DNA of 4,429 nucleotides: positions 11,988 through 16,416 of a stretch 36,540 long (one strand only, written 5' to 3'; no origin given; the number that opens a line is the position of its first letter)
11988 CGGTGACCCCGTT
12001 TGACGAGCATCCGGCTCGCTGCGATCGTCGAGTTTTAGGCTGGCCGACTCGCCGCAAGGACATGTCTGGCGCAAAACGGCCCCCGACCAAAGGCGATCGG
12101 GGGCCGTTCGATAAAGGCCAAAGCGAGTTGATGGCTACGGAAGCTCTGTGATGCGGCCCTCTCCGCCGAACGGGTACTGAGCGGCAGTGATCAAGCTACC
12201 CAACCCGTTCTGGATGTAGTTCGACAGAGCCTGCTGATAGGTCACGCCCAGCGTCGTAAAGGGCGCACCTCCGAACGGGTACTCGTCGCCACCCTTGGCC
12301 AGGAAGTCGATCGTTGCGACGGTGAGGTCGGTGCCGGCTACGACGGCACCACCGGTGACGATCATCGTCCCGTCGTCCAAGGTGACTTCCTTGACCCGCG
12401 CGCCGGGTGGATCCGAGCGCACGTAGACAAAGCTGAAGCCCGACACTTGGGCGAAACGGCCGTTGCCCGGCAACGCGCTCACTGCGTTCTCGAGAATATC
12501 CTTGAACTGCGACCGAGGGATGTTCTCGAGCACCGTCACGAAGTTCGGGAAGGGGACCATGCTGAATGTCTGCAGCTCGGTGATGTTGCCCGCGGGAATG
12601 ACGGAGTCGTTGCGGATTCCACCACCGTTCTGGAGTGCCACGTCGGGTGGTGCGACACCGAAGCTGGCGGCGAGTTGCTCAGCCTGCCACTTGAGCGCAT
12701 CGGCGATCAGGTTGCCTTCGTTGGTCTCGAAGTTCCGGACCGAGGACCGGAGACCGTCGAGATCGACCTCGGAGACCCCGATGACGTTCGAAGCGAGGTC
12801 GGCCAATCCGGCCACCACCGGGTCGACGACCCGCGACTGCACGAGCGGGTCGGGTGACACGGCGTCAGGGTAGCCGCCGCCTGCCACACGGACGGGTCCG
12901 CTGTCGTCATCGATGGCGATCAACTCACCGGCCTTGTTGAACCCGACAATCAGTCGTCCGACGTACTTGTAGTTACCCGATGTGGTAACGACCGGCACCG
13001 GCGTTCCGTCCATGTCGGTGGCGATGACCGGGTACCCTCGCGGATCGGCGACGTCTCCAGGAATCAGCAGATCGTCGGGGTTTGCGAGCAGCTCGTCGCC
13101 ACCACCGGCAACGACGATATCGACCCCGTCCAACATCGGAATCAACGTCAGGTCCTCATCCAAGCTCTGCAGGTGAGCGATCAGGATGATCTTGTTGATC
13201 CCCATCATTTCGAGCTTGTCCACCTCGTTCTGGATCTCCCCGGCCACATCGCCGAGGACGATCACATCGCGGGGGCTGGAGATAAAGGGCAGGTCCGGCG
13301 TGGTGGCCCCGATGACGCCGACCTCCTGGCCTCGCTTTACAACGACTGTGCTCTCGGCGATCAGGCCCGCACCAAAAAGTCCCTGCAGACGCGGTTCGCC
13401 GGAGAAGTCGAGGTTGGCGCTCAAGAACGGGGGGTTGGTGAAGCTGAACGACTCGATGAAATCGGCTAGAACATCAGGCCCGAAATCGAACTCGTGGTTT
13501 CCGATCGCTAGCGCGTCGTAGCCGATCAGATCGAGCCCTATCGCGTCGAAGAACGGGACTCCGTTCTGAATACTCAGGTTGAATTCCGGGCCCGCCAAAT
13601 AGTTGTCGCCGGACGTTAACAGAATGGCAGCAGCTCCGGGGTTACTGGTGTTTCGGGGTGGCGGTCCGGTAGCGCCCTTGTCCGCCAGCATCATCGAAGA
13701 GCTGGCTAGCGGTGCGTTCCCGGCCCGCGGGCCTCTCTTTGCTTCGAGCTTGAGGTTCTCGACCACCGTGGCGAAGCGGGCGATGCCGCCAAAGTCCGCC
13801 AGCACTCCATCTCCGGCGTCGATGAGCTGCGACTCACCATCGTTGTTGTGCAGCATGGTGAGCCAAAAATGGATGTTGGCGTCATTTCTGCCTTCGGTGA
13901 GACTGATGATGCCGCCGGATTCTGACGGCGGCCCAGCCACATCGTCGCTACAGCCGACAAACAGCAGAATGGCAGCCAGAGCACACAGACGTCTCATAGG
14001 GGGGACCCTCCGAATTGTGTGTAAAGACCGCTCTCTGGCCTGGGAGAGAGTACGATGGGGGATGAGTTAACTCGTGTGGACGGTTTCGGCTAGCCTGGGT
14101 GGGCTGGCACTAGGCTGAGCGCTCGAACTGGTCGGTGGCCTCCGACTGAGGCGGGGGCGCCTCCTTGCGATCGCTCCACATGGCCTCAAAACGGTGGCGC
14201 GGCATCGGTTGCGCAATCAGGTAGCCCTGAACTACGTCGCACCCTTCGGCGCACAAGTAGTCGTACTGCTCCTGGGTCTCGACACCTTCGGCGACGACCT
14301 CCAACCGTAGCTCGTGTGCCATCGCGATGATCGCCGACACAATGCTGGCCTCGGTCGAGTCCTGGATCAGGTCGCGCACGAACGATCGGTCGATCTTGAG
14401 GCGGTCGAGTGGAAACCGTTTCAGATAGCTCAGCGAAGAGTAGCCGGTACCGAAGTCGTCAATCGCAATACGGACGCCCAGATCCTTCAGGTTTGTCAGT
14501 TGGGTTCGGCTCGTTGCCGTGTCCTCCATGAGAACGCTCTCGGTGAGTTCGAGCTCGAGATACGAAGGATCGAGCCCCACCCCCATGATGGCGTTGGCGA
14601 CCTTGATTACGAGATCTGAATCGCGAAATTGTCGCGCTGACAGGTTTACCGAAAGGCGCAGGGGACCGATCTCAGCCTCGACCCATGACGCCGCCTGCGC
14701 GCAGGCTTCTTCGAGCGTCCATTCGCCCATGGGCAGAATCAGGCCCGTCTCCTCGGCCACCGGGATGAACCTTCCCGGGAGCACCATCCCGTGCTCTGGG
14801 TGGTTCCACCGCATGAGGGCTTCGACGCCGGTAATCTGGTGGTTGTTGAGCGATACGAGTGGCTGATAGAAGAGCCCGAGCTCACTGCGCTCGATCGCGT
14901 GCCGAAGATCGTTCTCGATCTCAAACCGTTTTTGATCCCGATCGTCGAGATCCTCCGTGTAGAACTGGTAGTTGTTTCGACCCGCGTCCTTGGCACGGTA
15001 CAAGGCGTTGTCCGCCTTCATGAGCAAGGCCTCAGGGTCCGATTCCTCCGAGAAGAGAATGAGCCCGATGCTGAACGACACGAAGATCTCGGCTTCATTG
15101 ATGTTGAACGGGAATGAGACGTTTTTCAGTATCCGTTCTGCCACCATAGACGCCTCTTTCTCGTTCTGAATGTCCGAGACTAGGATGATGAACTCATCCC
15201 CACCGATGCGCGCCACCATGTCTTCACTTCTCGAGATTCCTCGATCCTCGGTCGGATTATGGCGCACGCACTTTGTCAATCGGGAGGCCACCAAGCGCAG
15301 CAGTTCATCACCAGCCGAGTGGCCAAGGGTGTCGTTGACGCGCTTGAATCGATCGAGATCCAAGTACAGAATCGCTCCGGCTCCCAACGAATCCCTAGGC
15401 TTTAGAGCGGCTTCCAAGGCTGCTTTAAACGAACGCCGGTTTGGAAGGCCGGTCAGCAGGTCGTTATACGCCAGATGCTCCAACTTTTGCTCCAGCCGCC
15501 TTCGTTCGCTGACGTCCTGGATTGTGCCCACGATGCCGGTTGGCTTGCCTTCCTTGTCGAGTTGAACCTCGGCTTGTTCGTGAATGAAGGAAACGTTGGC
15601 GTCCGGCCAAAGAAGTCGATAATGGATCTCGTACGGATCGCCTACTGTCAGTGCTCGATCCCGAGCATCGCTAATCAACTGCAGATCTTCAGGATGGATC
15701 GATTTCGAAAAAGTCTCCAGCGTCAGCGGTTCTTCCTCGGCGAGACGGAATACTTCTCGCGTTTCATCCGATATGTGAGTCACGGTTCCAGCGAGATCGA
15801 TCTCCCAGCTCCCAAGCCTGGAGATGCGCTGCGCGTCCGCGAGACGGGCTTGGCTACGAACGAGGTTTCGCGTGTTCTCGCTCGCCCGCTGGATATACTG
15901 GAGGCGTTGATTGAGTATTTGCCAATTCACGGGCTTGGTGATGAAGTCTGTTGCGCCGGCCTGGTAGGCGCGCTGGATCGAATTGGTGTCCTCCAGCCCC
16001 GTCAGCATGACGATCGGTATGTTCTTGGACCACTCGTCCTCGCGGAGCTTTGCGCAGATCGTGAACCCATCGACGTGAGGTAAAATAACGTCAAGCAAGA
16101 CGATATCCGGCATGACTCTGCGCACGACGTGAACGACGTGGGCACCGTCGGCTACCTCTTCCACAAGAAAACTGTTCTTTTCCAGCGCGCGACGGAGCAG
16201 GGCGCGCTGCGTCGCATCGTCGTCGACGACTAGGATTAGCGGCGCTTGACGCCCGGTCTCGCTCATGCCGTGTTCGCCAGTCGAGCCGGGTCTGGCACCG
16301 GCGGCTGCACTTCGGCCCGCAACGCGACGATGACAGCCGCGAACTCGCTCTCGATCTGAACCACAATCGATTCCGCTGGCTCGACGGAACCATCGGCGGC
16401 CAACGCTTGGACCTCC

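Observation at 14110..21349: Apparently self-contained c-di-GMP circuit: sigma54 promoter, phosphorelay kinase, GGDEF-EAL regulator and riboswitch-gated lipoprotein in one divergent locus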

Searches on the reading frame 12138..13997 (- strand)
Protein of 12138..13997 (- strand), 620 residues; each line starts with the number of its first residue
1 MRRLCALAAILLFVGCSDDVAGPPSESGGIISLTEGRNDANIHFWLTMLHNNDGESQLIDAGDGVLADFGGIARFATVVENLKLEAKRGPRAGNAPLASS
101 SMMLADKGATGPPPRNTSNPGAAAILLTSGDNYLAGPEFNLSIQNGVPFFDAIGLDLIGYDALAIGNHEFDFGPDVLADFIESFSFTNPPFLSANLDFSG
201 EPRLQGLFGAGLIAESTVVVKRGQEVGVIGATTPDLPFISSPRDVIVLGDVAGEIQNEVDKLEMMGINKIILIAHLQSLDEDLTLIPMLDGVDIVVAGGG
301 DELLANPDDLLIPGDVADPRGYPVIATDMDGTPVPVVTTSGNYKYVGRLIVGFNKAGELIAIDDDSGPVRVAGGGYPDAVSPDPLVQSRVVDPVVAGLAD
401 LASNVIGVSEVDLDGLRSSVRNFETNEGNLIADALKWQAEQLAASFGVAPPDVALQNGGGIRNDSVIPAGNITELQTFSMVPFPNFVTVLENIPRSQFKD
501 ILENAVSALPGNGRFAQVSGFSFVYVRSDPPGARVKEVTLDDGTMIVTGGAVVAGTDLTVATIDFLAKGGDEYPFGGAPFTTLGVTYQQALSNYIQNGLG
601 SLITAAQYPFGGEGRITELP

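Call 8: search_protein_families(library=pfam, proteins=[window:12138-13997:-])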
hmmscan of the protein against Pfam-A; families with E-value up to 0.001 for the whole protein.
window:12138-13997:- (620 aa): 1 family
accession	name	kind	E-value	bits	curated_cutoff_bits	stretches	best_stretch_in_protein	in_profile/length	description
PF02872.23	5_nucleotid_C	-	2.4e-24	86.7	23.6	1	405-574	1-154/158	5'-nucleotidase, C-terminal domain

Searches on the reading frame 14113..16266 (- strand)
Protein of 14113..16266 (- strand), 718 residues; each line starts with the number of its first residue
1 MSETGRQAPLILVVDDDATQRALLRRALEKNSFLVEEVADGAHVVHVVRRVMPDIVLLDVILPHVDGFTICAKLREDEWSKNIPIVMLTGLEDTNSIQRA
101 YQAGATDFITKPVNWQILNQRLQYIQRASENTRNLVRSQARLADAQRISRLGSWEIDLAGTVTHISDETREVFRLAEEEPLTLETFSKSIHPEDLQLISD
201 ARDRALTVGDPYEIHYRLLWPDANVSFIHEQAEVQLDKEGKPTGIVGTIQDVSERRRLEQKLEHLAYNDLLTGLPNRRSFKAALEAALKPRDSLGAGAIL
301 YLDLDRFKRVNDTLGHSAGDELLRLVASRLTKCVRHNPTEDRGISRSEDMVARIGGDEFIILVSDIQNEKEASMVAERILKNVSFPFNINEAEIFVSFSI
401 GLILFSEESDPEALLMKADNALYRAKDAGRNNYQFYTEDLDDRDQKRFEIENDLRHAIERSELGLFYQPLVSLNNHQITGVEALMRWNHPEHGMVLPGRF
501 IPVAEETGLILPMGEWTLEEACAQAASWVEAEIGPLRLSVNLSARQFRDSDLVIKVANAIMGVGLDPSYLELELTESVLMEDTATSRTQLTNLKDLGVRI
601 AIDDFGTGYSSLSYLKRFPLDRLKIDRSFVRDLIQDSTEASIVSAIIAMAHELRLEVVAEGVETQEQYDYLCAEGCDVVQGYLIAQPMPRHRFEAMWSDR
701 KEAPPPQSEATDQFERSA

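Call 8: search_protein_families(library=pfam, proteins=[window:14113-16266:-])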
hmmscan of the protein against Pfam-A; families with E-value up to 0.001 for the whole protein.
window:14113-16266:- (718 aa): 5 families
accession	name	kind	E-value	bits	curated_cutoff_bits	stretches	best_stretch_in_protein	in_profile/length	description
PF00563.25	EAL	-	2.1e-77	260.1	31.3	1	452-687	2-236/236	EAL domain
PF00990.26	GGDEF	-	6.4e-43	146.8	23.8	1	266-432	1-161/161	Diguanylate cyclase, GGDEF domain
PF00072.30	Response_reg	-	3.8e-27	95.1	30.2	1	11-122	1-110/111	Response regulator receiver domain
PF08447.18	PAS_3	-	4e-12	46.7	25.6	1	163-249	2-89/89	PAS fold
PF00989.32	PAS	-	0.00022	21.6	22.6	1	152-252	13-113/113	PAS fold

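Call 53: find_related_loci(query=window:14113-16266:-, collection=metagenome_contigs, flank=10000)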
Query window:14113-16266:- (718 aa) in metagenome_contigs; peptide patterns used: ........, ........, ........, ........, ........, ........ (x = any residue, [..] = any of these).
342 stretches matched a pattern; 179 encode a relative of the query (tblastn E <= 1e-3); the best 80 are kept; 80 distinct loci.
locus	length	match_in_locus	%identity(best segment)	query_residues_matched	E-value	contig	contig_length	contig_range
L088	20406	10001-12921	84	1-704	0e+0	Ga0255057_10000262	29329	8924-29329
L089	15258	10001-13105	46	7-693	0e+0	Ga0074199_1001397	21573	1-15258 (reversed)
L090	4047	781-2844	48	6-689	0e+0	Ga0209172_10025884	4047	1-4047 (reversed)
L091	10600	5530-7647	46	2-717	0e+0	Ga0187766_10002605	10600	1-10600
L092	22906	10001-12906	47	10-685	0e+0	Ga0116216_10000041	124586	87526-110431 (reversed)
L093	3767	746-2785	48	9-685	0e+0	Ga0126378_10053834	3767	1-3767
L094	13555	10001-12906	48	10-685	0e+0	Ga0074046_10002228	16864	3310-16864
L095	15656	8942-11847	48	10-685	0e+0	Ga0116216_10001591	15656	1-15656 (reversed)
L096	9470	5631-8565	43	6-689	1e-173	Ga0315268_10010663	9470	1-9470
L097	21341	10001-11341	48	251-693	6e-138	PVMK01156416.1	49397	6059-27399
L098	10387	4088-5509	45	209-691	2e-136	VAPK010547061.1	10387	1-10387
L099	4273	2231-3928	43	135-697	7e-139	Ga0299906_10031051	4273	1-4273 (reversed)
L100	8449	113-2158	37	11-693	4e-135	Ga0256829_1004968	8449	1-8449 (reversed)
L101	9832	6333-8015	41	124-689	7e-135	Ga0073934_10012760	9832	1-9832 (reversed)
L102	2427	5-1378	50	231-685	2e-141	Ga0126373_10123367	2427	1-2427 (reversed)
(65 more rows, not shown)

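Call 72: search_protein_families(library=ncbifam, proteins=[window:14113-16266:-], max_evalue=1e-10)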
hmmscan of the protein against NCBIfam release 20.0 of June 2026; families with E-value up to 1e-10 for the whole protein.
window:14113-16266:- (718 aa): 90 families (the best 25 are shown)
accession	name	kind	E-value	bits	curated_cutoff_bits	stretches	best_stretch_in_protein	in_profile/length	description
NF045675.1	PhdiestaseDibA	equivalog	9.5e-144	480.1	980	1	236-693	173-621/623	phosphodiesterase DibA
NF007474.0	PRK10060.1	equivalog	9.8e-125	417.3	782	1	249-701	220-658/663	cyclic di-GMP phosphodiesterase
NF053781.1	cdiGMPphdstlr2612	equivalog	2.3e-124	416.5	1600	1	250-697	824-1265/1268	Tlr1612 family c-di-GMP phosphodiesterase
NF008467.0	PRK11359.1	equivalog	5.6e-104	348.7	857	1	254-692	364-787/800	oxygen-sensing cyclic-di-GMP phosphodiesterase DosP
NF052458.1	PhdiestGepA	equivalog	1.5e-102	344.2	1200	1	295-691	450-835/840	phosphodiesterase GepA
NF007298.0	PRK09776.1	equivalog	2.9e-88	297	1135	2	244-690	662-1099/1111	diguanylate cyclase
NF008807.1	PRK11829.1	equivalog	2.8e-84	283.5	733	1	266-697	242-662/670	biofilm formation regulator HmsP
NF007135.0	PRK09581.1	equivalog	1.4e-64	218.6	474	2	255-432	282-451/457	PleD family two-component system response regulator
NF052596.1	RR_EAL_PvrR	equivalog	1.5e-60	204.9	580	1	448-700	141-392/398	response regulator cyclic di-GMP phosphodiesterase PvrR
NF007839.0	PRK10551.1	equivalog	7.7e-55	186.4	461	1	449-699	263-512/518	cyclic di-GMP phosphodiesterase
NF045673.1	c-di-GMPRcptLapD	equivalog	7.4e-53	179.8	1020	1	259-689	229-646/647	cyclic di-GMP receptor LapD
NF007423.1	PRK09966.1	equivalog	1.1e-46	159.5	325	1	258-426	231-390/390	diguanylate cyclase DgcN/YfiN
NF008281.1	PRK11059.1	equivalog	1.2e-38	132.9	663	1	253-688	208-630/633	RNase E specificity factor CsrD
NF047654.1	DiguCycDgcRLepto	equivalog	3.5e-37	127.9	500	2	256-432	123-292/295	diguanylate cyclase DgcR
TIGR00254.1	GGDEF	domain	7e-36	123.5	37.4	1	262-434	1-165/168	diguanylate cyclase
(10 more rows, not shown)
